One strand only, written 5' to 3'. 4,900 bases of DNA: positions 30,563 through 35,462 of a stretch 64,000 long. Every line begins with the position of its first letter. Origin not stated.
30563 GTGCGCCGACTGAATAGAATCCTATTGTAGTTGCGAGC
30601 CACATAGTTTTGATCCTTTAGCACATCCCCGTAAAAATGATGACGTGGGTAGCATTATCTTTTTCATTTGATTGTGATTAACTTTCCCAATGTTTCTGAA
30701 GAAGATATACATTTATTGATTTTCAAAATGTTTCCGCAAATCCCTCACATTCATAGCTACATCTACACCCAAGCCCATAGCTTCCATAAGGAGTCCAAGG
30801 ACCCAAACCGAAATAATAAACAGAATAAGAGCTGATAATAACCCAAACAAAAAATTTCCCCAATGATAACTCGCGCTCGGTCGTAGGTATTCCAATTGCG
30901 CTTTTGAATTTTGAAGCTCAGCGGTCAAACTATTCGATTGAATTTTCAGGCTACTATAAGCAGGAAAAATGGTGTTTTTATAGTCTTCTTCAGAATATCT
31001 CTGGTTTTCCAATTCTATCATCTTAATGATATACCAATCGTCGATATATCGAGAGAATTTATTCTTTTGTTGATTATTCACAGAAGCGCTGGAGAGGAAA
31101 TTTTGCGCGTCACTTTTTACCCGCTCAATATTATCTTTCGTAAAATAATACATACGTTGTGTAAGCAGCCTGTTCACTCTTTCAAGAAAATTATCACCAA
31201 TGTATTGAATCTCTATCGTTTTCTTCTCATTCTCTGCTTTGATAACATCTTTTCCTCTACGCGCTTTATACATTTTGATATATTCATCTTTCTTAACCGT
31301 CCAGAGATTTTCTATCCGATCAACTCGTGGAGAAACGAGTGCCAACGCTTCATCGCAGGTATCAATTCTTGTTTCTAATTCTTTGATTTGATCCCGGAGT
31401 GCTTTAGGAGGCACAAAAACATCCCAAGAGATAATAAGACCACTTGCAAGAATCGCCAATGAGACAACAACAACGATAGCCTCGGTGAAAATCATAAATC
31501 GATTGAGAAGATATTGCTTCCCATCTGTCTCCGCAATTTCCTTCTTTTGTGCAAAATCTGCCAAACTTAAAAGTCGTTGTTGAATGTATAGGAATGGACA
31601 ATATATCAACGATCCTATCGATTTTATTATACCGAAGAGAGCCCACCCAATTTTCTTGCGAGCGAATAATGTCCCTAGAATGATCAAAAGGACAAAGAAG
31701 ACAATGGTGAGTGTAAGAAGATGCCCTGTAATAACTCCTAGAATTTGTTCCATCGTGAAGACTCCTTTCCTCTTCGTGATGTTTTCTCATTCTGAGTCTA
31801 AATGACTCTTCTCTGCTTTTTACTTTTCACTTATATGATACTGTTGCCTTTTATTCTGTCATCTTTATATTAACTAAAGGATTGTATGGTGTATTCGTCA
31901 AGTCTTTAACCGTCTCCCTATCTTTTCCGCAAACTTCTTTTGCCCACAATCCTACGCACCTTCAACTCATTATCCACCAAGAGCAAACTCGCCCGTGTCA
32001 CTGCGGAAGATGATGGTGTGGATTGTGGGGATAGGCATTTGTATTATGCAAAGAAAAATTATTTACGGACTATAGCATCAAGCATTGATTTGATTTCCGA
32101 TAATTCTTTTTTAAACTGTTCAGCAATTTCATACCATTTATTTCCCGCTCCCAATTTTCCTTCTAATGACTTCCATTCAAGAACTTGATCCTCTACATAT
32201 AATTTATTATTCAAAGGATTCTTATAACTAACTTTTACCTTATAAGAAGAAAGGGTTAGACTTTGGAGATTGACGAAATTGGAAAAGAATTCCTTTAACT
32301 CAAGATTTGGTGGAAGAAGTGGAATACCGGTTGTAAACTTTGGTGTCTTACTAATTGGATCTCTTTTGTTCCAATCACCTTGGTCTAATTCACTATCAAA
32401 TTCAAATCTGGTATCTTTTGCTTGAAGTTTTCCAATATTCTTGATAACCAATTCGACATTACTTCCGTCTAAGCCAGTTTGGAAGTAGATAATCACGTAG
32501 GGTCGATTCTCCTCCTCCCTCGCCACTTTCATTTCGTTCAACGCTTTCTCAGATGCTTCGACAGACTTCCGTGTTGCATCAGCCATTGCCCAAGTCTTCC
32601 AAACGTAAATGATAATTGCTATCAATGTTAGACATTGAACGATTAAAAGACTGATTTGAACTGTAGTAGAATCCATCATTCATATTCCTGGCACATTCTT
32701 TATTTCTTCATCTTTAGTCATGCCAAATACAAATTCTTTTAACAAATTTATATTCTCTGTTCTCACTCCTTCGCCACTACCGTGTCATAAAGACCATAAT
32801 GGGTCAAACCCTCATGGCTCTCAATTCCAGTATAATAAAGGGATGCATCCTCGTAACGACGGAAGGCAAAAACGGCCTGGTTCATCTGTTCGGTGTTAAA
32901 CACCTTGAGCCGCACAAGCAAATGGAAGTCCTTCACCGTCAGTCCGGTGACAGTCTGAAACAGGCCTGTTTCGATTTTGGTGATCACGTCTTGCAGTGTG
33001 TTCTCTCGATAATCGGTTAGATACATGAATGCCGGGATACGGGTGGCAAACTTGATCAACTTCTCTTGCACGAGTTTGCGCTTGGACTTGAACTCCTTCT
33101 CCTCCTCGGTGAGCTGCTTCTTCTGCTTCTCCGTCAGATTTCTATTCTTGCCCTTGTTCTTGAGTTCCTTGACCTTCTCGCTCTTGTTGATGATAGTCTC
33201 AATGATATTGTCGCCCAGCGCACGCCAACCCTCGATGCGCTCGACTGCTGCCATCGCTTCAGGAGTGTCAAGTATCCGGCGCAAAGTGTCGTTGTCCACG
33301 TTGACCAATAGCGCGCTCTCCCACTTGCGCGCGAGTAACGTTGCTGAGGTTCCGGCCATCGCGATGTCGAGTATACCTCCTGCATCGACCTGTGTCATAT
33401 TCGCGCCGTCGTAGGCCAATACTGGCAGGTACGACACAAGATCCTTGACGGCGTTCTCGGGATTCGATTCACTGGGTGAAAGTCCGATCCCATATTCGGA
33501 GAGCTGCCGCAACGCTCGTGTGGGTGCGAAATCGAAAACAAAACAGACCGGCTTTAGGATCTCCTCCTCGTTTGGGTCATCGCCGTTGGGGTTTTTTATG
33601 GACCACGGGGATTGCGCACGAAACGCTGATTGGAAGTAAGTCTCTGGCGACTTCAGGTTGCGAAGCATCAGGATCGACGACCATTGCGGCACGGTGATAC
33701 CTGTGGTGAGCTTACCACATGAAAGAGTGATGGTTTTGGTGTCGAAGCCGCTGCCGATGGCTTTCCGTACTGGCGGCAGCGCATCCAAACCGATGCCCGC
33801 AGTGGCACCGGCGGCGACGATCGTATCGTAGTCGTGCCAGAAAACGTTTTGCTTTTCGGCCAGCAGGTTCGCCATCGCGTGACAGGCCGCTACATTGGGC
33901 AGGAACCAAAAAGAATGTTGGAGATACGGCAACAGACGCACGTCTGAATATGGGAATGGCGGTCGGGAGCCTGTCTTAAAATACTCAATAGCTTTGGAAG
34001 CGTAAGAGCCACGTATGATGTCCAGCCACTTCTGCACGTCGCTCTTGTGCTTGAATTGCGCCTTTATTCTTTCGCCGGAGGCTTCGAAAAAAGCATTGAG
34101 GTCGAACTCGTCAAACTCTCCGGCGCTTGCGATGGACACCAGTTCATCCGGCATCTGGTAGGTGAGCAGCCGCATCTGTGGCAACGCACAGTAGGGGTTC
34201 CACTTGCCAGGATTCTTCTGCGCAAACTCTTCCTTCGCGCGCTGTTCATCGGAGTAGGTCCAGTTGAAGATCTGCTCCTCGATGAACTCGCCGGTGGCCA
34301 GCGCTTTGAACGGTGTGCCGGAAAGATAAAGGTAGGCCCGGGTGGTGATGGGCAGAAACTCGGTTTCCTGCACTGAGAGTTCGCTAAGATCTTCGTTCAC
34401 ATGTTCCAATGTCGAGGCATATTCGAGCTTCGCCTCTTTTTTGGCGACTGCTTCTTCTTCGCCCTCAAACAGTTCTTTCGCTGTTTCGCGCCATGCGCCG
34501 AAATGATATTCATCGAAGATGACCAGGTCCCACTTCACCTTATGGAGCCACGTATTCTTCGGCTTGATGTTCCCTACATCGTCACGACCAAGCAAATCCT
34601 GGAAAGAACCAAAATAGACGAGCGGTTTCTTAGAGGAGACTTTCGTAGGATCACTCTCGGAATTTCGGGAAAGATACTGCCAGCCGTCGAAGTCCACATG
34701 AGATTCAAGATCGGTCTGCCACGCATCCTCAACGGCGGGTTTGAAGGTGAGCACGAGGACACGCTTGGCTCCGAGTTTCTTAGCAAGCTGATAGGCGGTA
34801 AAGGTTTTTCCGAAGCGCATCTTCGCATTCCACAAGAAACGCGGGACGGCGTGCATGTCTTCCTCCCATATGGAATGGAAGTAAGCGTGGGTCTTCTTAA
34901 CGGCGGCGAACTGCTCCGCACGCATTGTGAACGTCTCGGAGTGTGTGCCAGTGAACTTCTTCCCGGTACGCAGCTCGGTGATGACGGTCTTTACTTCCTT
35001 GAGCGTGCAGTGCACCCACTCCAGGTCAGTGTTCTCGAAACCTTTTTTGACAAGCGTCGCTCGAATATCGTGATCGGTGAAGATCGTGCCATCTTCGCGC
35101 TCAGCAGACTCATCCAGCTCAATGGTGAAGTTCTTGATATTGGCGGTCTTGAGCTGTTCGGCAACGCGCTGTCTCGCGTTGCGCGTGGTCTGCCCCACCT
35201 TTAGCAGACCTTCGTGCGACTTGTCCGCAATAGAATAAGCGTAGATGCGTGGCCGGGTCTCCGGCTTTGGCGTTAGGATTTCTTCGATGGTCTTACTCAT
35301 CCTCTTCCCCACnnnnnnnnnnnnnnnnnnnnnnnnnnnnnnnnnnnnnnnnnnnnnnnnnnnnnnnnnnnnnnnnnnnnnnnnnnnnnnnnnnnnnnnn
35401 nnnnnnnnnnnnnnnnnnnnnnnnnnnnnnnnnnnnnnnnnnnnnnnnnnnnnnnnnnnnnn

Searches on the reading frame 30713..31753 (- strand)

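Call 4: search_protein_families(library=pfam, proteins=[window:30713-31753:-], max_evalue=0.1)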
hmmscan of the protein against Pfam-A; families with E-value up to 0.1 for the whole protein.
window:30713-31753:- (346 aa): 1 family
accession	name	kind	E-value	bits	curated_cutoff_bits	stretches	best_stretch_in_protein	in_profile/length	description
PF14110.11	DUF4282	-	0.098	13.7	27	1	295-341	40-86/86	Domain of unknown function (DUF4282)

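Call 5: search_protein_families(library=padloc, proteins=[window:30713-31753:-], max_evalue=0.1)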
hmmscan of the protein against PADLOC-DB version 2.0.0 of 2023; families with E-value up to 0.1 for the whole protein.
window:30713-31753:- (346 aa): 1 family
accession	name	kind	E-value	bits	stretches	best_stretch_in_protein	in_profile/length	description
PDLC01520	Csx19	-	0.0092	14.4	1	214-272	32-89/123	CAS-III-D; effector_UNK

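Call 6: search_protein_families(library=ncbifam, proteins=[window:30713-31753:-], max_evalue=0.1)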
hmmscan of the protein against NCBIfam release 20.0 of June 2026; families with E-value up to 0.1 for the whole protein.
window:30713-31753:- (346 aa): 1 family
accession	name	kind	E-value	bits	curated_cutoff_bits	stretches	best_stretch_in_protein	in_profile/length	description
NF008400.0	PRK11199.1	equivalog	0.00043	19.3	273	1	121-210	3-91/374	bifunctional chorismate mutase/prephenate dehydrogenase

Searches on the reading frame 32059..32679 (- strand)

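Call 4: search_protein_families(library=pfam, proteins=[window:32059-32679:-], max_evalue=0.1)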
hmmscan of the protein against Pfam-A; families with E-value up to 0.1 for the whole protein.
window:32059-32679:- (206 aa): 3 families
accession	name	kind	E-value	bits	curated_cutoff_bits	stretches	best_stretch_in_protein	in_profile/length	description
PF16843.10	Get5_bdg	-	0.023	14.6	25.3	0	129-158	3-30/53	Binding domain to Get4 on Get5, Golgi to ER traffic protein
PF18289.6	HU-CCDC81_euk_2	-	0.056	13.9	26.1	0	72-94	39-61/75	CCDC81 eukaryotic HU domain 2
PF09012.17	FeoC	-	0.064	13.8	21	0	184-206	19-41/69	FeoC like transcriptional regulator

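Call 5: search_protein_families(library=padloc, proteins=[window:32059-32679:-], max_evalue=0.1)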
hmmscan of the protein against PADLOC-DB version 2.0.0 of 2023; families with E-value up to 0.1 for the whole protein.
window:32059-32679:- (206 aa): 0 families

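Call 6: search_protein_families(library=ncbifam, proteins=[window:32059-32679:-], max_evalue=0.1)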
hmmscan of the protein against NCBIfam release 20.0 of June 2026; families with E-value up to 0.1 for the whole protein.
window:32059-32679:- (206 aa): 0 families

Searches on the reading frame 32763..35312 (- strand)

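Call 4: search_protein_families(library=pfam, proteins=[window:32763-35312:-], max_evalue=0.1)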
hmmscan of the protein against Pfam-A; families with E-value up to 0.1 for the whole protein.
window:32763-35312:- (849 aa): 1 family
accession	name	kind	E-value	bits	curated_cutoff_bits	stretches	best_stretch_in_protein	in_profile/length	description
PF04851.21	ResIII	-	1.1e-05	25.8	22.5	1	128-281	2-146/164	Type III restriction enzyme, res subunit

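Call 5: search_protein_families(library=padloc, proteins=[window:32763-35312:-], max_evalue=0.1)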
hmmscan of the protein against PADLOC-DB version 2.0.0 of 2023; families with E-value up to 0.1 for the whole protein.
window:32763-35312:- (849 aa): 1 family
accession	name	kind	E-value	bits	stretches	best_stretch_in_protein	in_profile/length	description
PDLC03626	REase_MTase_IIG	-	1e-33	114.2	1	159-777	180-797/1359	Type IIG restriction enzyme-methyltransferase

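Call 6: search_protein_families(library=ncbifam, proteins=[window:32763-35312:-], max_evalue=0.1)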
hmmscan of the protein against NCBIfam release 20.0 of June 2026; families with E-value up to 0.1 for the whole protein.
window:32763-35312:- (849 aa): 0 families
